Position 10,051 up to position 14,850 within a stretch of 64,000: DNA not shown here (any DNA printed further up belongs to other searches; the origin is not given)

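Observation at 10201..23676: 4491-aa single-ORF polyvalent protein carrying a crAss-like virion RNA polymerase catalytic signature in its last quarter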

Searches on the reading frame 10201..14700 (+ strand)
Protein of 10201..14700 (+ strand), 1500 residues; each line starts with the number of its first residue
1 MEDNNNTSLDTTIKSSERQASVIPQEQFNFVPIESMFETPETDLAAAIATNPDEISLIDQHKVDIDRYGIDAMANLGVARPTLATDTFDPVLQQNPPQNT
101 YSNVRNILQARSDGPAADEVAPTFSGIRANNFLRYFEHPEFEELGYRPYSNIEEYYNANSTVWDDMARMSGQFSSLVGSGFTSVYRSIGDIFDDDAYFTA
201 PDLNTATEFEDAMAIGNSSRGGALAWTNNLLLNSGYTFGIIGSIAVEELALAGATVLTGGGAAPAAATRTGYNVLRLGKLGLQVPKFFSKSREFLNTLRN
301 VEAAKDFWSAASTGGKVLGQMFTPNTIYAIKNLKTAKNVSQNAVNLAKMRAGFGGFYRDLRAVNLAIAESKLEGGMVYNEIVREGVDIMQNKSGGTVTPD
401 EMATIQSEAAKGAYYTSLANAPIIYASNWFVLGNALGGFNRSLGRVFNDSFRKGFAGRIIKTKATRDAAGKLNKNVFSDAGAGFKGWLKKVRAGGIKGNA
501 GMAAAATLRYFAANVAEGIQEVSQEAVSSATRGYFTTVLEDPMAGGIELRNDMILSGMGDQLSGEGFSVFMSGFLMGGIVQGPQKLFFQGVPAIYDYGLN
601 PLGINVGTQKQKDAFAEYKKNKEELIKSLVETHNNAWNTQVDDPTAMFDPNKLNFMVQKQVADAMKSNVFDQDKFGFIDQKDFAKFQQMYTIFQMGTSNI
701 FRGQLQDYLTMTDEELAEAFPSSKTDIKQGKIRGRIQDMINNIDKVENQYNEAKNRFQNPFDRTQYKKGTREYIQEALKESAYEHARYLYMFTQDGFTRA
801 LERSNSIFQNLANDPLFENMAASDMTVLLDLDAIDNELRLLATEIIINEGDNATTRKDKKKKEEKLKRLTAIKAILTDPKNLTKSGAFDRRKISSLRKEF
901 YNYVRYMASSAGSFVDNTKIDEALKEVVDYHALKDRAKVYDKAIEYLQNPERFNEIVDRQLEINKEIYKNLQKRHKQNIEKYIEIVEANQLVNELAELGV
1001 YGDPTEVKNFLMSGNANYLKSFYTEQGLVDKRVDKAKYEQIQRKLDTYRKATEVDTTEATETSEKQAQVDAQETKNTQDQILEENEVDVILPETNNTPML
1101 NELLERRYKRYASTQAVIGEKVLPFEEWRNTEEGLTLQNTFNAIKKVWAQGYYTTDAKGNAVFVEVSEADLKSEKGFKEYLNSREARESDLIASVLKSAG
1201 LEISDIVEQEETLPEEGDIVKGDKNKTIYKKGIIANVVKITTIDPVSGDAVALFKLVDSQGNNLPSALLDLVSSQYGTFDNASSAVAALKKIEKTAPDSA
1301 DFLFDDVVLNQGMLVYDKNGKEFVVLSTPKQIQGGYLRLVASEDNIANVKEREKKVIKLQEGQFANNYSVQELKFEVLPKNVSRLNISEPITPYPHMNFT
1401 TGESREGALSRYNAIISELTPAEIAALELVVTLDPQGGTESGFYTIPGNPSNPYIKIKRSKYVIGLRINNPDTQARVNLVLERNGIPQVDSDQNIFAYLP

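Call 28: search_protein_families(library=pfam, proteins=[window:10201-14700:+], max_evalue=1)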
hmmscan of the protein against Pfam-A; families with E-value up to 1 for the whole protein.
window:10201-14700:+ (1500 aa): 0 families

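Call 84: search_protein_representatives(protein=window:10201-13800:+)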
Query: 1200 residues. Proteins with E-value up to 0.001 (for the whole library): 866; up to 1e-10: 744; up to 1e-30: 561. The best 150 are listed.
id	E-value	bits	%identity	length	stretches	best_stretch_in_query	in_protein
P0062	0.0e+00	1644.2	61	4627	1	1-1200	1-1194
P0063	0.0e+00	1520.8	59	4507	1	1-1198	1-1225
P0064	0.0e+00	1178.0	48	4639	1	2-1197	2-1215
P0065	0.0e+00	1095.8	48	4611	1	3-1196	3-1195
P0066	0.0e+00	1085.6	47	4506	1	5-1200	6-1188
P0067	0.0e+00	1042.7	47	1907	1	7-1197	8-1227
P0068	0.0e+00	1035.4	47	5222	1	22-1187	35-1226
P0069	0.0e+00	1033.5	47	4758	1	5-1197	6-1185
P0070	9.3e-293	990.9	45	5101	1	22-1198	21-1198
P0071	1.9e-278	943.5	45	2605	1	97-1187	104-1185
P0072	2.2e-276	936.7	44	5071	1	59-1151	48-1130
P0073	3.4e-275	932.8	43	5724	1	2-1151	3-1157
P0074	4.4e-263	892.6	47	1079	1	5-1004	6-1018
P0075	2.5e-251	853.7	42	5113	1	22-1184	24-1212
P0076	1.5e-244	831.3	47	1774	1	345-1197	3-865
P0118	1.8e-104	367.4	32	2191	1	114-1098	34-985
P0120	1.4e-103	364.5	31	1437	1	91-1146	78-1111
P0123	3.7e-101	356.5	33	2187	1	124-1074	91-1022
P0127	2.2e-100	353.9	34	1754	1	64-1011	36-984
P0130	8.9e-100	351.9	32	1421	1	93-1086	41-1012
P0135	1.8e-98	347.5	31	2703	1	91-1114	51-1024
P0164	1.2e-88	315.0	31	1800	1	129-1095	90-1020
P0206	2.4e-81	290.9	30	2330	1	130-1013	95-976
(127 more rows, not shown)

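Call 86: list_cluster_members(proteins=[P0118, P0120, P0127, P0135, P0164, P0206, P0123, P0130, P0062, P0073])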
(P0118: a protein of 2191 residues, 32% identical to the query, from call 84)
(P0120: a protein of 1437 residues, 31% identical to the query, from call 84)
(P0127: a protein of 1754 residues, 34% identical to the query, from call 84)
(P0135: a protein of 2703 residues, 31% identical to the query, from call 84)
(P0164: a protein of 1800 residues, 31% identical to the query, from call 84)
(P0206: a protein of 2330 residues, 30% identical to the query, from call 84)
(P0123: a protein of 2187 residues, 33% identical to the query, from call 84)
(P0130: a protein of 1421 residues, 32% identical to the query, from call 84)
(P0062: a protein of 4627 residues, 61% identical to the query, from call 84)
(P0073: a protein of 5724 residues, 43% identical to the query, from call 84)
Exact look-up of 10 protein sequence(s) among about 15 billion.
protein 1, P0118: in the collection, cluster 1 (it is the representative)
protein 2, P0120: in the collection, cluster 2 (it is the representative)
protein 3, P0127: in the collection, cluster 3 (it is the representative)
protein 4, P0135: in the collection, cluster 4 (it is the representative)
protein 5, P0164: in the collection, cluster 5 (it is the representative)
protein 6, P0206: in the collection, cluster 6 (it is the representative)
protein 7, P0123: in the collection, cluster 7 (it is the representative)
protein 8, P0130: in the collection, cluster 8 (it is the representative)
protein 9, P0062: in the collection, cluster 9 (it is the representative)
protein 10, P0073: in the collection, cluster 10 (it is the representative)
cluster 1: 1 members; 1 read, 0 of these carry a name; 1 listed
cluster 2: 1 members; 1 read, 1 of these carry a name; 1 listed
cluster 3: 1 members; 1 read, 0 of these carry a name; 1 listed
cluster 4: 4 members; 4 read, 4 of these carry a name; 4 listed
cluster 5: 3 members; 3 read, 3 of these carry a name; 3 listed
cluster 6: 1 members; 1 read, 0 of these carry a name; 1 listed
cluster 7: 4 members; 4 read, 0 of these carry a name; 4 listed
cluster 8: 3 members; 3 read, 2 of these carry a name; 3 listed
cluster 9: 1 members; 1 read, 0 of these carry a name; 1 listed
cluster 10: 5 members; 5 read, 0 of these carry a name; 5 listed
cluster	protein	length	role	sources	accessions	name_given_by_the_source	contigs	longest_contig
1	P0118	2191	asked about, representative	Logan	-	-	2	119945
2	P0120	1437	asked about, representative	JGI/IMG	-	hypothetical protein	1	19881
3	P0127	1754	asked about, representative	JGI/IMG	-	-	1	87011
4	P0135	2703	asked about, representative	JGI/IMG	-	hypothetical protein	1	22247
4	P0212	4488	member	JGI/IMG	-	hypothetical protein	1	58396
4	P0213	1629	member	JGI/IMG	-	hypothetical protein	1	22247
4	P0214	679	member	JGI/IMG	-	hypothetical protein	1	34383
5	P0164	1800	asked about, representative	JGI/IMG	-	ADP-ribose pyrophosphatase YjhB (NUDIX family)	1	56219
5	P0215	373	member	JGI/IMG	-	hypothetical protein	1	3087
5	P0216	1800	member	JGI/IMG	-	ADP-ribose pyrophosphatase YjhB (NUDIX family)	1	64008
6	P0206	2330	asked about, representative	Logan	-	-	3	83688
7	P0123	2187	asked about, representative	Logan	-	-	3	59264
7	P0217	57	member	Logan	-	-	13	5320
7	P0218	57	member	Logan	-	-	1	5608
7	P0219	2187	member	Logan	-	-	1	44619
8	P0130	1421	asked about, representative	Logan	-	-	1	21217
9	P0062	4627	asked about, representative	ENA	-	-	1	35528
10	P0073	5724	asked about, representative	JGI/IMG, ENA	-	-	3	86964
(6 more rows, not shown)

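Call 87: find_encoding_contigs(protein=P0127, flank=10000, max_places=1)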
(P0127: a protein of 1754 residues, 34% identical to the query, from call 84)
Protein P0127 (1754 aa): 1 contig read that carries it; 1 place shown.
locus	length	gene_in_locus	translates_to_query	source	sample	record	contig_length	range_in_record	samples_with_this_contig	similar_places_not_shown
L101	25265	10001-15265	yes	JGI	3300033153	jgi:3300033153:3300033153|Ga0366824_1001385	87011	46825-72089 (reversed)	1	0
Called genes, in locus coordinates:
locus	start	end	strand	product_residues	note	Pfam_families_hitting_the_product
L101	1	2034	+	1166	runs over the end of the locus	-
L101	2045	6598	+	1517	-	-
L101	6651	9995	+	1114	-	-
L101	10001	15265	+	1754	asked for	-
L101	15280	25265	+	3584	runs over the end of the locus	-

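Call 88: find_encoding_contigs(protein=P0118, flank=10000, max_places=1)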
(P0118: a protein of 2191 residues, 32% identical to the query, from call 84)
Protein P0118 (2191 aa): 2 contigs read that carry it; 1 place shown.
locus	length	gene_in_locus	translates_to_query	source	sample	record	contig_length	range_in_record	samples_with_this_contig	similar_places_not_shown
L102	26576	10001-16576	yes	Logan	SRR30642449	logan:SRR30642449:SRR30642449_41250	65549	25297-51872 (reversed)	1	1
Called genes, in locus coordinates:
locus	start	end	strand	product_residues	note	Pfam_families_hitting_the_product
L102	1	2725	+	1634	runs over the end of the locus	-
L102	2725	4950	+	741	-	-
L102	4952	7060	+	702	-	-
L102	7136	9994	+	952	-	-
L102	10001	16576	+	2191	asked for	-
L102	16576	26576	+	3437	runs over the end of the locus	PF25176:DUF7831 (faint)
